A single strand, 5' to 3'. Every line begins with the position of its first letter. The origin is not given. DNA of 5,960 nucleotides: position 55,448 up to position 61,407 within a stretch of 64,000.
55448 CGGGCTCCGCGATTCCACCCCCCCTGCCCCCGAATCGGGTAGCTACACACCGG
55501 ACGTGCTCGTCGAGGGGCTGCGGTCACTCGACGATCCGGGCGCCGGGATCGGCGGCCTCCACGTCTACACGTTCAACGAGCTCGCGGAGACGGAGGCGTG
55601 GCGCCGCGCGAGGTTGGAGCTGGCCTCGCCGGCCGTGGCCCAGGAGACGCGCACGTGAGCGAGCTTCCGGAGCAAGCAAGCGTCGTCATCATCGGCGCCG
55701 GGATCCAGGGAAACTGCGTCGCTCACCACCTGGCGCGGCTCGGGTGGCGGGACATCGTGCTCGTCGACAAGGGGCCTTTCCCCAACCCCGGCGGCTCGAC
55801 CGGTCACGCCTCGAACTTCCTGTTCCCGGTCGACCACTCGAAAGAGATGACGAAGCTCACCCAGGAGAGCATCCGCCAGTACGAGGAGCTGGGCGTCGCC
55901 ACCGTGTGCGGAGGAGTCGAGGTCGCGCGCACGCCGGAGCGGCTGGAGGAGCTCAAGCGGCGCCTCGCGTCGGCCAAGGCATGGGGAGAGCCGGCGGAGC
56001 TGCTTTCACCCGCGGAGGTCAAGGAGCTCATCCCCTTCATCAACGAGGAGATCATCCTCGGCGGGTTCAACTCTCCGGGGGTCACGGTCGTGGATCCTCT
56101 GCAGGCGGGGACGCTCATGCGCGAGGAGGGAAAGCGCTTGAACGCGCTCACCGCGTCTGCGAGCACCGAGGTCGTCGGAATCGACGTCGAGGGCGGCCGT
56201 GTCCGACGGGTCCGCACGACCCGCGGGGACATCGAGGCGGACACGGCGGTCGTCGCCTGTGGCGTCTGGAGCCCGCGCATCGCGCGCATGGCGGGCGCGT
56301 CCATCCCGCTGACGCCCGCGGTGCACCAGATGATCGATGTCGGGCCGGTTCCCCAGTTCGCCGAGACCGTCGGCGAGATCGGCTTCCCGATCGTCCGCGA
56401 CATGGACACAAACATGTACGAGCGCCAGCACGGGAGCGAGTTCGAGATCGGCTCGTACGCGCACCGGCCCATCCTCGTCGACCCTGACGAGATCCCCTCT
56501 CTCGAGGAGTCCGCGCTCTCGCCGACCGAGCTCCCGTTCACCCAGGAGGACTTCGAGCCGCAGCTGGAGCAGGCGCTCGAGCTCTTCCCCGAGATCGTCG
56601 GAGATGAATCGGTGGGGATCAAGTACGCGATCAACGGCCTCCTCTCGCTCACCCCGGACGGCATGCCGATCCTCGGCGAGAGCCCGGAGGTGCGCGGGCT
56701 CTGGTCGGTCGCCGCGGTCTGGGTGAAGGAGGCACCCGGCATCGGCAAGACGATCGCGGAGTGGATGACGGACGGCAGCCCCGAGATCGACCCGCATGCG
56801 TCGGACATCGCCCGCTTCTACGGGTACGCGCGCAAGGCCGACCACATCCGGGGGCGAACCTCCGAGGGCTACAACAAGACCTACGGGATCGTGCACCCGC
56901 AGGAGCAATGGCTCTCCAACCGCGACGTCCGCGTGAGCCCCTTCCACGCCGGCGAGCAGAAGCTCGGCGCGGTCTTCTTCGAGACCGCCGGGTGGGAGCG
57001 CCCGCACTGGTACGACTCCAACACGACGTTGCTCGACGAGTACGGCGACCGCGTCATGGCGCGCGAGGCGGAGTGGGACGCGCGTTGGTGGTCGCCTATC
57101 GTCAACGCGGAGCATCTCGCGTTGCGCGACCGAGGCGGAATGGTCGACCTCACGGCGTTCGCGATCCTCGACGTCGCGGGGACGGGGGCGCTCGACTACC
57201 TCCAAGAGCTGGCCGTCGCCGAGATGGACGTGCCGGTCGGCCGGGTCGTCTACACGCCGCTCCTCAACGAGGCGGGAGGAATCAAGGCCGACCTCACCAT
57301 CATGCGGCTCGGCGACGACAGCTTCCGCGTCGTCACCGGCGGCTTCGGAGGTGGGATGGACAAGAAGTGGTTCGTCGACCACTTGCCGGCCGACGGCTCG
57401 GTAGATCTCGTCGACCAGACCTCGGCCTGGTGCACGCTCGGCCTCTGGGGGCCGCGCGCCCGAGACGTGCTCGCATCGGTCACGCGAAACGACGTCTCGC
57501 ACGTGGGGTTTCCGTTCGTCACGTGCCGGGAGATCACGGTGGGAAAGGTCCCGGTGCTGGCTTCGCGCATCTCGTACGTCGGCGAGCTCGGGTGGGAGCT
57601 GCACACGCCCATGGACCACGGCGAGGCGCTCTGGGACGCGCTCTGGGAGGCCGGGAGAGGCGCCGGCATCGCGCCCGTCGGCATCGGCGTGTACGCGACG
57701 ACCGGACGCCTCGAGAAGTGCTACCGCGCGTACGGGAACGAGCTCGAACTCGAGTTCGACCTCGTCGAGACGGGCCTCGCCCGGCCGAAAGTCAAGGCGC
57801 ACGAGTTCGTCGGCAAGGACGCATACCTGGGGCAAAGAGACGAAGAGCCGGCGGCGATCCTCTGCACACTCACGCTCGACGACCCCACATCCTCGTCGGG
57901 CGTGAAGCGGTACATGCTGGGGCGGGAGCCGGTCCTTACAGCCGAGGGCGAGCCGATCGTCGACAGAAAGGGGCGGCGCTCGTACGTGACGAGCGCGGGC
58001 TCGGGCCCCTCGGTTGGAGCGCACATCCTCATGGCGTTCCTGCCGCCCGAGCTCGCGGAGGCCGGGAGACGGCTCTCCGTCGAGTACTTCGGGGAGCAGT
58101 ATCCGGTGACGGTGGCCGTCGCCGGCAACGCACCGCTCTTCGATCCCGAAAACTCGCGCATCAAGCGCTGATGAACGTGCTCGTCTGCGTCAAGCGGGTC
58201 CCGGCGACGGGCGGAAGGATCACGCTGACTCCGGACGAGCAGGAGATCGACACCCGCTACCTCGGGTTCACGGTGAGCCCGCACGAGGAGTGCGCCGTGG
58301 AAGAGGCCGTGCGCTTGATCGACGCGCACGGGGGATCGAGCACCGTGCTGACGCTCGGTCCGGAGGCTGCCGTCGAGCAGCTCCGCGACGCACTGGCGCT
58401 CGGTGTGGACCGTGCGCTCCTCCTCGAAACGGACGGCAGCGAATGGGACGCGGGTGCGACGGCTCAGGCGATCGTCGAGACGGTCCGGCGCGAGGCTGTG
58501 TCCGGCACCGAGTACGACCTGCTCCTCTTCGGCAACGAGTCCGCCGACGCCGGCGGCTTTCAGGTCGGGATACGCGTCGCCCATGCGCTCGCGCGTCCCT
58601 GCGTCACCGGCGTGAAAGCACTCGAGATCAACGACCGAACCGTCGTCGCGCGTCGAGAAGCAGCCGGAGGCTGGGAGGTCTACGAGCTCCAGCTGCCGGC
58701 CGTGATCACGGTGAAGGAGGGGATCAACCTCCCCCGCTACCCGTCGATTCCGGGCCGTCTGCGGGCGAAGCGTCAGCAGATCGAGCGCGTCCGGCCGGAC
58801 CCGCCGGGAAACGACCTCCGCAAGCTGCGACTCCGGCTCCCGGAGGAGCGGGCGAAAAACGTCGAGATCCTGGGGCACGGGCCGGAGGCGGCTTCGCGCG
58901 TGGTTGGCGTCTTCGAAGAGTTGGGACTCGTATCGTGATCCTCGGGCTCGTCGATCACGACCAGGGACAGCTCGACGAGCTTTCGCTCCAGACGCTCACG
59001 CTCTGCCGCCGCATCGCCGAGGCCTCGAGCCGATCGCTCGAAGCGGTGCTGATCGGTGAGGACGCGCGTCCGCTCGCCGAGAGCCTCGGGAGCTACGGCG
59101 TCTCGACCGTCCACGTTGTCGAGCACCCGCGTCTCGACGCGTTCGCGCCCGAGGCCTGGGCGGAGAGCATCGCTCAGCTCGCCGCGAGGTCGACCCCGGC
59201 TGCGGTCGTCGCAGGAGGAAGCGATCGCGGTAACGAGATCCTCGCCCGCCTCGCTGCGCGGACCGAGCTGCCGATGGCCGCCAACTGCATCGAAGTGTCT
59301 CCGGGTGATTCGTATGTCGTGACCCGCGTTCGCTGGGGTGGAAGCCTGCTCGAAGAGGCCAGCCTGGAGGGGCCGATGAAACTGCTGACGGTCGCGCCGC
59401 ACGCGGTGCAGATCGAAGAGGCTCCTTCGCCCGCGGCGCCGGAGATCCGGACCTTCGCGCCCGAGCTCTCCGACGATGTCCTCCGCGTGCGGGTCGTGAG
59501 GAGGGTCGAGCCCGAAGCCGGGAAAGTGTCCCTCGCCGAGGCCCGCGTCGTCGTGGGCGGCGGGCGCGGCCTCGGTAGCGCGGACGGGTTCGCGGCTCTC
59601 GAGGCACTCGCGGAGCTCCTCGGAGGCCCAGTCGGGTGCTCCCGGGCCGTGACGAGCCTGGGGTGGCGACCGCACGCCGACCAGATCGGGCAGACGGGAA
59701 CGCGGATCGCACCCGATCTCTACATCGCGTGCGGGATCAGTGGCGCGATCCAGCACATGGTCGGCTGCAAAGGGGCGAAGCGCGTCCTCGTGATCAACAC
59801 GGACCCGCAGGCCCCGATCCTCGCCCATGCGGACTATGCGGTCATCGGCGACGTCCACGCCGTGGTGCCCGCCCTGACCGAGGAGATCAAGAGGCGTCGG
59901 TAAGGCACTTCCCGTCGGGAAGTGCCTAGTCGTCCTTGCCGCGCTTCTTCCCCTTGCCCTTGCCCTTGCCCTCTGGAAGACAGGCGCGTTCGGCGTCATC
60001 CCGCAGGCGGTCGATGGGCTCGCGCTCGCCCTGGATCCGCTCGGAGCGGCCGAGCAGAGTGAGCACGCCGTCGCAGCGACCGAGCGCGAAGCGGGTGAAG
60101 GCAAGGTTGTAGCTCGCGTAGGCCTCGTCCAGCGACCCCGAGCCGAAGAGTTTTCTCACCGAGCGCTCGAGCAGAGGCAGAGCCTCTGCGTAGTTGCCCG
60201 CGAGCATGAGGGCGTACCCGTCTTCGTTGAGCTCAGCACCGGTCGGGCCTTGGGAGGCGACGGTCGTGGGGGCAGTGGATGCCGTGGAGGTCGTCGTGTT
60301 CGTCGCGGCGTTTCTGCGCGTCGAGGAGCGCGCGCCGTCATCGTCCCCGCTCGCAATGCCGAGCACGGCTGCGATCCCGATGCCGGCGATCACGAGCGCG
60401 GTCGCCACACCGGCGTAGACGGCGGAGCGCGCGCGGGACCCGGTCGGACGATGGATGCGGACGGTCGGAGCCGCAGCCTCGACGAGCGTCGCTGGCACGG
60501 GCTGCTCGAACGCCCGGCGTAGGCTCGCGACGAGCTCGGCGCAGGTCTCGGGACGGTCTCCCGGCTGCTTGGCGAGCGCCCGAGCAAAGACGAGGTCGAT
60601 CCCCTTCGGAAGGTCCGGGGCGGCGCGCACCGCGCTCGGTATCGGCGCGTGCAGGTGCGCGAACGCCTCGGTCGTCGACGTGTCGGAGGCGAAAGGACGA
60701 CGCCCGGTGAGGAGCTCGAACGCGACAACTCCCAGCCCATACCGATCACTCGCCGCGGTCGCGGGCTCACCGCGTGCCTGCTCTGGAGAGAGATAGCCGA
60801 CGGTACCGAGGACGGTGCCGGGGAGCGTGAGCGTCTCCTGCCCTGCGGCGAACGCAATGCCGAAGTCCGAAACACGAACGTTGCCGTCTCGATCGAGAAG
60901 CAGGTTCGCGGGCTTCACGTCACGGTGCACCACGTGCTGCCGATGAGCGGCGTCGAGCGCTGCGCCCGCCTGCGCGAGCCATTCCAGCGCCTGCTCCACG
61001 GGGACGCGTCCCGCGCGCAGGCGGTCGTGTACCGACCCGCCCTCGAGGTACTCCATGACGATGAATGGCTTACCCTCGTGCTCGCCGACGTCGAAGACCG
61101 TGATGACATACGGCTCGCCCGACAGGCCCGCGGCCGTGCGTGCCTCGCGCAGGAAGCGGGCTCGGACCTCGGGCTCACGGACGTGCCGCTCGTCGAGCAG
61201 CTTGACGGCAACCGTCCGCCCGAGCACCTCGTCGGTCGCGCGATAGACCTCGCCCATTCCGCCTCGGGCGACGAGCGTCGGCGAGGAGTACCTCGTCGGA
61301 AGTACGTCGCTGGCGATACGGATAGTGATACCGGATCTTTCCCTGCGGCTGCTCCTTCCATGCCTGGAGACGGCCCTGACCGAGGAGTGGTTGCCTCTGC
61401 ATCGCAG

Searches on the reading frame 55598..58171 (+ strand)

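Call 80: search_protein_families(library=pfam, proteins=[window:55598-58171:+], max_evalue=0.00001)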
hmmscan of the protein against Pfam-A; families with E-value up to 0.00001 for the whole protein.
window:55598-58171:+ (857 aa): 4 families
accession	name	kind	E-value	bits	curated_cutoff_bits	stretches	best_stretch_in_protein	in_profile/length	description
PF01571.26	GCV_T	-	2.2e-67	227.5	25.6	1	450-728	2-253/255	Aminomethyltransferase folate-binding domain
PF01266.30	DAO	-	6.4e-52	177.7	27.9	1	29-389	2-353/353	FAD dependent oxidoreductase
PF16350.10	FAO_M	-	1.5e-15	57.5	27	1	392-447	1-56/56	FAD dependent oxidoreductase central domain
PF08669.17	GCV_T_C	-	2.9e-11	43.5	25.9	1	777-840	12-74/80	Glycine cleavage T-protein C-terminal barrel domain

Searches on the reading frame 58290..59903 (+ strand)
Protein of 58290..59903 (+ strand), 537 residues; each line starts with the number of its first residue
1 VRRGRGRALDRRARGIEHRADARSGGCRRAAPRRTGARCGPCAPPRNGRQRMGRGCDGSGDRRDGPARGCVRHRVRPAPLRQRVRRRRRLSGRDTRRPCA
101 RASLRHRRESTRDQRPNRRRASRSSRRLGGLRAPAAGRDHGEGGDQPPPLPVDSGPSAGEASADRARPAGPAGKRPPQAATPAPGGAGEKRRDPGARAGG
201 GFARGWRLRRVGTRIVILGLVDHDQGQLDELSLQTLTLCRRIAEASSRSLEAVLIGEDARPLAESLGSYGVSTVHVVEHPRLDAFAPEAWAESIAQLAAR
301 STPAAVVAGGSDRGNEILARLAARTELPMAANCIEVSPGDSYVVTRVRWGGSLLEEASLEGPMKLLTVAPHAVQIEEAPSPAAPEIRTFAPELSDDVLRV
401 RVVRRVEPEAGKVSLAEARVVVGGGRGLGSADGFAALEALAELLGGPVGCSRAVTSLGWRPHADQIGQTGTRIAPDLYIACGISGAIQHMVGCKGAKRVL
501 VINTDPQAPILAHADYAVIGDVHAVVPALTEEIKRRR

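Call 80: search_protein_families(library=pfam, proteins=[window:58290-59903:+], max_evalue=0.00001)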
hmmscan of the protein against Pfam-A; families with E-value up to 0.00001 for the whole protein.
window:58290-59903:+ (537 aa): 2 families
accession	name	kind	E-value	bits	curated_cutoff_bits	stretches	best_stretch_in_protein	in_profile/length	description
PF00766.25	ETF_alpha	-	2.5e-32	111.1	27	1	415-494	2-81/81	Electron transfer flavoprotein FAD-binding domain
PF01012.27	ETF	-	4.1e-31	108.6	26.7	1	218-391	2-178/181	Electron transfer flavoprotein domain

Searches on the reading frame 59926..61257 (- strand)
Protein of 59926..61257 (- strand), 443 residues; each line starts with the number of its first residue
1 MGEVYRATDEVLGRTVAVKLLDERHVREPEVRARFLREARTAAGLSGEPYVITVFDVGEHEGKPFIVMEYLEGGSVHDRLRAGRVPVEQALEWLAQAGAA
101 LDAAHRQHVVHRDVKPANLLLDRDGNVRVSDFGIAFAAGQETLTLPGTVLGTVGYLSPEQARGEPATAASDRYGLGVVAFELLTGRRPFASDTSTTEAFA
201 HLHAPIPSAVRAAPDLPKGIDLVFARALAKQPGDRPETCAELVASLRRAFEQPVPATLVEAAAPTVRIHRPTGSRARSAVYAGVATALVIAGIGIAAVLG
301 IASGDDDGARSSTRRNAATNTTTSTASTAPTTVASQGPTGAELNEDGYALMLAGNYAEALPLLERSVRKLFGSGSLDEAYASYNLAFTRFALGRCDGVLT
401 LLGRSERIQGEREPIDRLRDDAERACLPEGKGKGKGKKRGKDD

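Call 80: search_protein_families(library=pfam, proteins=[window:59926-61257:-], max_evalue=0.00001)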
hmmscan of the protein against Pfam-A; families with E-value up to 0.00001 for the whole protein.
window:59926-61257:- (443 aa): 4 families
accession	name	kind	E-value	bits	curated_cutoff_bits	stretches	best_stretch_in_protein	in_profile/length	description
PF00069.31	Pkinase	-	1.8e-41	142.7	31.7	1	2-237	13-253/263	Protein kinase domain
PF07714.23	PK_Tyr_Ser-Thr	-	5.5e-29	101.7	23.1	1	2-237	13-250/258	Protein tyrosine and serine/threonine kinase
PF01636.29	APH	-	6.1e-07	29.9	23.2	0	4-104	13-110/239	Phosphotransferase enzyme family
PF03109.22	ABC1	-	5.4e-06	26.2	22.9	0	63-137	142-216/244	ABC1 atypical kinase-like domain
